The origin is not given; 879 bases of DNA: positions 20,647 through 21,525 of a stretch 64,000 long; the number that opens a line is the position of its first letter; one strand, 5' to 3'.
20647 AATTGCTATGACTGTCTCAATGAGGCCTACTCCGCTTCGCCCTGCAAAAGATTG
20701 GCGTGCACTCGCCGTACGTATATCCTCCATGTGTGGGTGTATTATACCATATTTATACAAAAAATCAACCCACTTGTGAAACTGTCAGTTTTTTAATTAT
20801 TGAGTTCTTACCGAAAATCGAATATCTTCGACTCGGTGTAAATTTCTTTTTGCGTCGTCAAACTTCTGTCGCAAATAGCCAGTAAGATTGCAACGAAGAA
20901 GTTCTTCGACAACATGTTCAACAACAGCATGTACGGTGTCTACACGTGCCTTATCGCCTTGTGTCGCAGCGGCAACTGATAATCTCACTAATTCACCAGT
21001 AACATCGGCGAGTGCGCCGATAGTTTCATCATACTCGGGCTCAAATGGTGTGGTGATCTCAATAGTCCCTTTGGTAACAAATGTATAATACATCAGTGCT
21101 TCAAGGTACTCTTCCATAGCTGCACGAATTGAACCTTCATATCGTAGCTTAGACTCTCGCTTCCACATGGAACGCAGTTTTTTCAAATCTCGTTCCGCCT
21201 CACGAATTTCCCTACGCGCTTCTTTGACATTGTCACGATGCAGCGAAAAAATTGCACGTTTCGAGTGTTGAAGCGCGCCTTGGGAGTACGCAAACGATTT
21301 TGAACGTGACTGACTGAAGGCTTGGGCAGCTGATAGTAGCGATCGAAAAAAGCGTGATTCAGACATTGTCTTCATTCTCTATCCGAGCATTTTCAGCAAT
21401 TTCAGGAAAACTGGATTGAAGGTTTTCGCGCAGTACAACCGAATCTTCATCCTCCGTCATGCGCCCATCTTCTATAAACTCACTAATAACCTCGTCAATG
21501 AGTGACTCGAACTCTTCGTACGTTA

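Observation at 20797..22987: Translin-like helical protein and an acidic mini-protein directly upstream of xseB-xseA (ExoVII)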

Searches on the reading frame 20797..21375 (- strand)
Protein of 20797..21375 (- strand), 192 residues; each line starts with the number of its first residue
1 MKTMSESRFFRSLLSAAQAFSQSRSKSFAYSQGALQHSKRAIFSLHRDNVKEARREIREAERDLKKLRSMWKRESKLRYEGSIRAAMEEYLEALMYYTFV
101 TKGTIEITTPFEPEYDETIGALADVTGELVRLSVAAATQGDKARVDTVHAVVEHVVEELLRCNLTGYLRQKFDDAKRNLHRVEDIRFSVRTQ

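Call 3: search_protein_families(library=pfam, proteins=[window:20797-21375:-], max_evalue=1)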
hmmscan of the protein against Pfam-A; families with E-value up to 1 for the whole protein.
window:20797-21375:- (192 aa): 6 families
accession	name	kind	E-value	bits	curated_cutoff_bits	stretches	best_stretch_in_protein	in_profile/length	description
PF01997.21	Translin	-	3.5e-18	66.8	25.9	1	36-189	15-201/205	Translin family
PF10938.13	YfdX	-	0.0032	17.9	26.6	1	34-146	1-76/149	YfdX protein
PF25464.1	DUF7900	-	0.016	16.2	27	1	46-83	6-43/97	Domain of unknown function (DUF7900)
PF07529.18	HSA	-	0.02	15.7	23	1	12-67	14-69/71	HSA domain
PF07544.18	Med9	-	0.028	14.9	26.9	1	165-192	28-55/80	RNA polymerase II transcription mediator complex subunit 9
PF02561.19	FliS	-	0.13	12.9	26.7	0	32-72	23-63/115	Flagellar protein FliS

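Call 4: search_protein_families(library=ncbifam, proteins=[window:20797-21375:-], max_evalue=1)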
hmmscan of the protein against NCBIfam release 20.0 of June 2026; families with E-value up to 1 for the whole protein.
window:20797-21375:- (192 aa): 7 families
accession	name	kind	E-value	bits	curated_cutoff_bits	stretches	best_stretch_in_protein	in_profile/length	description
NF011161.0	PRK14562.1-6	equivalog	4.2e-20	71.9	228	1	30-183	38-194/218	haloacid dehalogenase superfamily protein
NF011157.0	PRK14562.1-2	equivalog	3e-14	53.2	238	1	12-183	7-177/191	haloacid dehalogenase superfamily protein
NF011160.0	PRK14562.1-5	equivalog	4.6e-12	45.8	291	1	13-174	11-176/213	haloacid dehalogenase superfamily protein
NF011158.0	PRK14562.1-3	equivalog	1e-10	41.7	359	1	22-177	18-181/210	haloacid dehalogenase superfamily protein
NF011159.0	PRK14562.1-4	equivalog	1.8e-07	31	269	1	24-162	19-153/198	haloacid dehalogenase superfamily protein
NF011156.0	PRK14562.1-1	equivalog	1.5e-05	25.2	308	1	17-181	20-187/200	haloacid dehalogenase superfamily protein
TIGR03930.1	WXG100_ESAT6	subfamily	0.055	13.7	44.85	0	49-88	19-61/90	WXG100 family type VII secretion target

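Call 5: search_solved_structures(query=window:20797-21375:-, max_evalue=10, show_alignments=3)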
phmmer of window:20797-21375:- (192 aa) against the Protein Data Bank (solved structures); distinct sequences matched with E-value up to 10: 17.
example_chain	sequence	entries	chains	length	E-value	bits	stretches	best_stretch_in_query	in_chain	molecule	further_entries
3zc1_A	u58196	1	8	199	4.5e-07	33.3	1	36-183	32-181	AFTRAX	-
3zc0_A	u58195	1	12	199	5.7e-06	29.8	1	36-183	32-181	AFTRAX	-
3riu_C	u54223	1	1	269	0.0043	20.4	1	116-190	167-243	Translin associated factor X, isoform B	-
5jr9_B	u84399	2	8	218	0.0056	20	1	36-178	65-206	NEQ131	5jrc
5jr9_C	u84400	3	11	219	0.0065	19.8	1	37-179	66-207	NEQ131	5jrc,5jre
5jr9_A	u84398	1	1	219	0.0065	19.8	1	37-179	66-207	NEQ131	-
3axj_B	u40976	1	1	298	0.013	18.9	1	116-190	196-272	Translin associated factor X, isoform B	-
8z7a_A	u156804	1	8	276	0.016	18.5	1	111-189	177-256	Translin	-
1key_A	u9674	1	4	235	0.11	15.8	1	113-188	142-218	translin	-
3pja_A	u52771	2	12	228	0.11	15.8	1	112-188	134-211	Translin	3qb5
1j1j_A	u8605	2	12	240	0.13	15.6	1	112-188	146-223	Translin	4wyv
7mq1_A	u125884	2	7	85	0.28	14.5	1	144-189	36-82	Copper-sensing transcriptional repressor csoR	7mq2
2vgx_A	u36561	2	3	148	0.36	14.1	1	6-70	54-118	CHAPERONE SYCD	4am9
2vgy_A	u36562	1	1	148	0.5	13.7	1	6-70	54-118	CHAPERONE SYCD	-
5cwo_A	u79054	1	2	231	0.63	13.3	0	112-161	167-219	Designed helical repeat protein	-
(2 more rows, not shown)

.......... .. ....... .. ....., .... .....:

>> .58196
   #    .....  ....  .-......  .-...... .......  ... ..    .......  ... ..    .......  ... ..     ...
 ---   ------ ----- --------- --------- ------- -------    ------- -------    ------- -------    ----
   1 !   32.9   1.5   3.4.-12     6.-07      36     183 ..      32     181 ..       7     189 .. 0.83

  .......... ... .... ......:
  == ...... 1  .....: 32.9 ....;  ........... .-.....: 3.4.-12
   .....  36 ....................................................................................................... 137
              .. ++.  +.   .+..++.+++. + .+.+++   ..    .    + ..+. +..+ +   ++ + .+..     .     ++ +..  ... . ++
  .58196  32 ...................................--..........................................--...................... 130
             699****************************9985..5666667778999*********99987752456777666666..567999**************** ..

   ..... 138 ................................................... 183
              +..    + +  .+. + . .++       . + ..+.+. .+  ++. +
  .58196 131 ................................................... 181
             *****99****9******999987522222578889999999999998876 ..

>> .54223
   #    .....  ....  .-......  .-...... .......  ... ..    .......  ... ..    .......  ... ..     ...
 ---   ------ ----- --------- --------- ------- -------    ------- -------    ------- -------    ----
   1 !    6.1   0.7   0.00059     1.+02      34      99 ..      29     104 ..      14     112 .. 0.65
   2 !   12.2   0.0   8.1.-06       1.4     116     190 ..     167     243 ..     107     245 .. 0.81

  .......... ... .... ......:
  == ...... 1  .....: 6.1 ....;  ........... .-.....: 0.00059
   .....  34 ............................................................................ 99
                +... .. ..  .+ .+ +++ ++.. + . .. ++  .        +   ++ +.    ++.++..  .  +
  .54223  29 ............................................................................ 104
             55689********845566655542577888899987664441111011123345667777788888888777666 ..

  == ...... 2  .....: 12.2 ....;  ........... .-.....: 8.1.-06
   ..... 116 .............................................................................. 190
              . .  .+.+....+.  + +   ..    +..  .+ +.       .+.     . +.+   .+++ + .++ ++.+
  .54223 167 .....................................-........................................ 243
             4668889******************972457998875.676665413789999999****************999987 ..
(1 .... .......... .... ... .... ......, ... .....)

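Call 6: find_homologous_proteins(query=window:20797-21375:-, max_evalue=0.001)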
Query window:20797-21375:- (192 aa): 25 proteins with E <= 0.001 among 295 candidates.
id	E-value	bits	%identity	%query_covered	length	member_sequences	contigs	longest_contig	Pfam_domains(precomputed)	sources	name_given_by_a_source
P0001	1.3e-113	395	99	100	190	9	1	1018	PF01997.22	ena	-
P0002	1.1e-54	203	50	97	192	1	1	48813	PF01997.22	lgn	-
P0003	2.5e-53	199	54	90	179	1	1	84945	PF01997.22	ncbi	ncbi:hypothetical protein ACFL0L_01940 [Patescibacteria group bacterium]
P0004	1.4e-48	183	51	96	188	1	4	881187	PF01997.22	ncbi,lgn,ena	-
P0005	1.6e-39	154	44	98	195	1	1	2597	PF01997.22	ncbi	-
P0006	3.5e-38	149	42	97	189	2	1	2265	PF01997.22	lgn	-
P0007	3.0e-34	136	42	89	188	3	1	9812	PF01997.22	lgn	-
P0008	5.1e-34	136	42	97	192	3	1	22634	PF01997.22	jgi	jgi:predicted translin family RNA/ssDNA-binding protein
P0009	5.8e-32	129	39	98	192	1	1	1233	PF01997.22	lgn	-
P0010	1.4e-31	128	40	98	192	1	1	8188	PF01997.22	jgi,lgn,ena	-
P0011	2.4e-31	127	41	97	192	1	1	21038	PF01997.22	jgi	jgi:predicted translin family RNA/ssDNA-binding protein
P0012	1.0e-30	125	41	97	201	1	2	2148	PF01997.22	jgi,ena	-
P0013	2.3e-30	124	37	98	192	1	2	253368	PF01997.22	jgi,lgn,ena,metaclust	metaclust:\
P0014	2.5e-30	124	37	98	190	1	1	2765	PF01997.22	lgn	-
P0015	2.2e-29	121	40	98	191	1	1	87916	PF01997.22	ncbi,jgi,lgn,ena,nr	ncbi:hypothetical protein KJ840_02755 [Patescibacteria group bacterium]|nr:hypothetical protein [Pat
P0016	3.1e-29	120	37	98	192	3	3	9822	PF01997.22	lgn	-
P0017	3.3e-29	120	36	98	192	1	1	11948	PF01997.22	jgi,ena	-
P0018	7.8e-29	119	37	97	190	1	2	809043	PF01997.22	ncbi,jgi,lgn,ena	ncbi:MAG: hypothetical protein WCV73_01580 [Patescibacteria group bacterium]|jgi:predicted translin 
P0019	8.7e-29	119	39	97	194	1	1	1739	PF01997.22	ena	-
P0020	1.8e-28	118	36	97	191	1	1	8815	PF01997.22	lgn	-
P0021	2.4e-28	117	37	98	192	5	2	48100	PF01997.22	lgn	-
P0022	4.6e-28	116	38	97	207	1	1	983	PF01997.22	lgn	-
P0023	6.8e-27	113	36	97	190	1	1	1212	PF01997.22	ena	-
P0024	7.4e-27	112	35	98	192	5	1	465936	PF01997.22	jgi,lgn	jgi:predicted translin family RNA/ssDNA-binding protein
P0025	2.6e-26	111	39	89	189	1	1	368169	PF01997.22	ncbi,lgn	-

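Call 9: find_related_loci(query=A1, collection=genome_contigs, flank=6000)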
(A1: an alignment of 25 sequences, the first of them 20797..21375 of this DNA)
Query A1 (192 aa) in genome_contigs; peptide patterns used: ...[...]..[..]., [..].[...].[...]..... (x = any residue, [..] = any of these).
411 stretches matched a pattern; 252 encode a relative of the query (tblastn E <= 1e-3); the best 80 are kept; 80 distinct loci.
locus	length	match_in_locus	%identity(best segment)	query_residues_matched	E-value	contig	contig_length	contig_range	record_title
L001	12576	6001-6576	52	1-191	6e-63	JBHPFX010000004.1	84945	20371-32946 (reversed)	Patescibacteria group bacterium isolate SAG AM-311-L03 NODE_4_length_84945_cov_32.368983, whole genome shotgun sequence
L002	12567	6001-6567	51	3-192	4e-55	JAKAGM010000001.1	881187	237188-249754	MAG: bacterium isolate WY2.bin33 NODE_1_length_881187_cov_3.460649, whole genome shotgun sequence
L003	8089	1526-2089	44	3-190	2e-47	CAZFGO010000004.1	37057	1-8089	MAG TPA_asm: uncultured Gammaproteobacteria bacterium isolate SRP093762_co1_14 genome assembly, contig: NODE_690_length_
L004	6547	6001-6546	42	1-182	1e-40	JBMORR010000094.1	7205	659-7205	MAG: Patescibacteria group bacterium isolate Betzabe_MAG185 MAG185_94, whole genome shotgun sequence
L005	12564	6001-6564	39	3-190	9e-40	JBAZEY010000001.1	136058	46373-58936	MAG: Patescibacteria group bacterium isolate SO_2017_LW3_137 NODE_197_length_136058_cov_6.389411_LW162_2017, whole genom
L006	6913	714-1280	38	4-192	1e-39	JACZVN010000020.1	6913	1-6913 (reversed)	MAG: Patescibacteria group bacterium isolate B18T3L11 B18T3L11_NODE14462, whole genome shotgun sequence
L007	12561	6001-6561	40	4-190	4e-39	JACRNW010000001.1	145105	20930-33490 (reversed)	MAG: Candidatus Falkowbacteria bacterium isolate NC_groundwater_1945_Pr3_S-0.2um_44_4 scaffold_34936, whole genome shotg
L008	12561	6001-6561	43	3-189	6e-38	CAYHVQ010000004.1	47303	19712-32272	MAG TPA_asm: uncultured Gammaproteobacteria bacterium isolate ERP119705_co15_630 genome assembly, contig: NODE_490_lengt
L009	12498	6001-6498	45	24-189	1e-37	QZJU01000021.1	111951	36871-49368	MAG: Candidatus Parcubacteria bacterium isolate SURF_31 contig-100_110_length_111951_read_count_18409855, whole genome s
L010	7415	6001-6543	44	9-189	1e-37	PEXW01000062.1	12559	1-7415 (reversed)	MAG: Candidatus Kerfeldbacteria bacterium CG08_land_8_20_14_0_20_43_14 CG08_land_8_20_14_0.20_scaffold_3537_c, whole gen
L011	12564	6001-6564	38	2-189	2e-37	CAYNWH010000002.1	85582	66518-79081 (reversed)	MAG TPA_asm: uncultured Gammaproteobacteria bacterium isolate SRP214966_co1_418 genome assembly, contig: NODE_244_length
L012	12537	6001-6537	43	10-189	6e-37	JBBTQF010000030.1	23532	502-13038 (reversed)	MAG: Patescibacteria group bacterium isolate H43-bin187_1 H43_bin187_1_000000000030, whole genome shotgun sequence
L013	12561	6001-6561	38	4-190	7e-37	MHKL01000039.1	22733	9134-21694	MAG: Candidatus Komeilibacteria bacterium RIFCSPLOWO2_01_FULL_45_10 rifcsplowo2_01_scaffold_6226, whole genome shotgun s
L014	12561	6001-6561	39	4-190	2e-36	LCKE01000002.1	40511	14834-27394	MAG: Parcubacteria group bacterium GW2011_GWF2_45_11 UW91_C0002, whole genome shotgun sequence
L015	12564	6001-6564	35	4-191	1e-36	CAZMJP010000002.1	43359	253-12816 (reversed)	MAG TPA_asm: uncultured Gammaproteobacteria bacterium isolate SRP098346_co1_53 genome assembly, contig: NODE_457_length_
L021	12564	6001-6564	39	2-189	1e-35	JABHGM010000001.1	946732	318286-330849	MAG: bacterium isolate SI037_bin203 k141_1573769, whole genome shotgun sequence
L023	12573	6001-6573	37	2-192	5e-35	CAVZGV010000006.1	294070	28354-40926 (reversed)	MAG: Candidatus Falkowbacteria bacterium isolate MFD04716.bin.1.162 genome assembly, contig: contig_82464, whole genome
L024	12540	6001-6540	38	9-189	2e-34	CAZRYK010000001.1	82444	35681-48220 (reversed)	MAG TPA_asm: uncultured Gammaproteobacteria bacterium isolate binchicken_co110_548 genome assembly, contig: NODE_774_len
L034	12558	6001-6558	37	4-189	1e-33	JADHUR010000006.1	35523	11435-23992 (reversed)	MAG: Patescibacteria group bacterium isolate BS150m-G51 BS-150m-C964, whole genome shotgun sequence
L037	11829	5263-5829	36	1-190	3e-33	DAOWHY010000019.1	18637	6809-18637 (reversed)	MAG TPA_asm: Candidatus Moraniibacteriota bacterium isolate CSMAG_2029 CSMAG_2029_k141_2143847_length_18637_cov_21.2864,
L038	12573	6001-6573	36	2-192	2e-33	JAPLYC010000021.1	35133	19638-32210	MAG: Candidatus Parcubacteria bacterium isolate LacPavin_0920_SED3_MAG_40_21 LacPavin_0920_SED3_scaffold_1775975, whole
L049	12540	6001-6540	38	10-189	6e-32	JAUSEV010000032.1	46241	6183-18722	MAG: Candidatus Uhrbacteria bacterium isolate E14_maxbin.233 E14_k141_121277, whole genome shotgun sequence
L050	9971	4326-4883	34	4-190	1e-31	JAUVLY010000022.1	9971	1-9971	MAG: Candidatus Falkowbacteria bacterium isolate CSMAG_518 CSMAG_518_k141_1609307_length_9971_cov_8.6347, whole genome s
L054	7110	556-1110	38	4-189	1e-31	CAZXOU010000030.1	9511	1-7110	MAG TPA_asm: uncultured Gammaproteobacteria bacterium isolate binchicken_co48_459 genome assembly, contig: NODE_11814_le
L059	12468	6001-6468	42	34-189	5e-31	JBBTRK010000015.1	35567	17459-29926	MAG: Patescibacteria group bacterium isolate H52-bin111_1 H52_bin111_1_000000000015, whole genome shotgun sequence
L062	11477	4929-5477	33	10-192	3e-31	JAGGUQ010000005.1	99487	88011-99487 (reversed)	MAG: bacterium isolate AUK078 PB_MBMC_032_c_000000000009, whole genome shotgun sequence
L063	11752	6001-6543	35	4-191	5e-31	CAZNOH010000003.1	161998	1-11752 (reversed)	MAG TPA_asm: uncultured Candidatus Saccharibacteria bacterium isolate SRP302447_co1_146 genome assembly, contig: NODE_35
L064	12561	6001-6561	36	4-190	1e-30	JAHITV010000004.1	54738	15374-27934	MAG: Patescibacteria group bacterium isolate MM_PC_MetaG.mb.225 MM_PC_MetaG.mb.225_k141_414013, whole genome shotgun seq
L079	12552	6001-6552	38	12-190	6e-29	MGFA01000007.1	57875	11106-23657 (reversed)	MAG: Candidatus Uhrbacteria bacterium RIFOXYB12_FULL_58_10 rifoxyb3_full_scaffold_170, whole genome shotgun sequence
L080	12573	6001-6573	33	4-192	3e-29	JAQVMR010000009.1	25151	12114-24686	MAG: Patescibacteria group bacterium isolate STF1_138 NODE_4512_length_25151_cov_3.160126_Sandtown_F1, whole genome shot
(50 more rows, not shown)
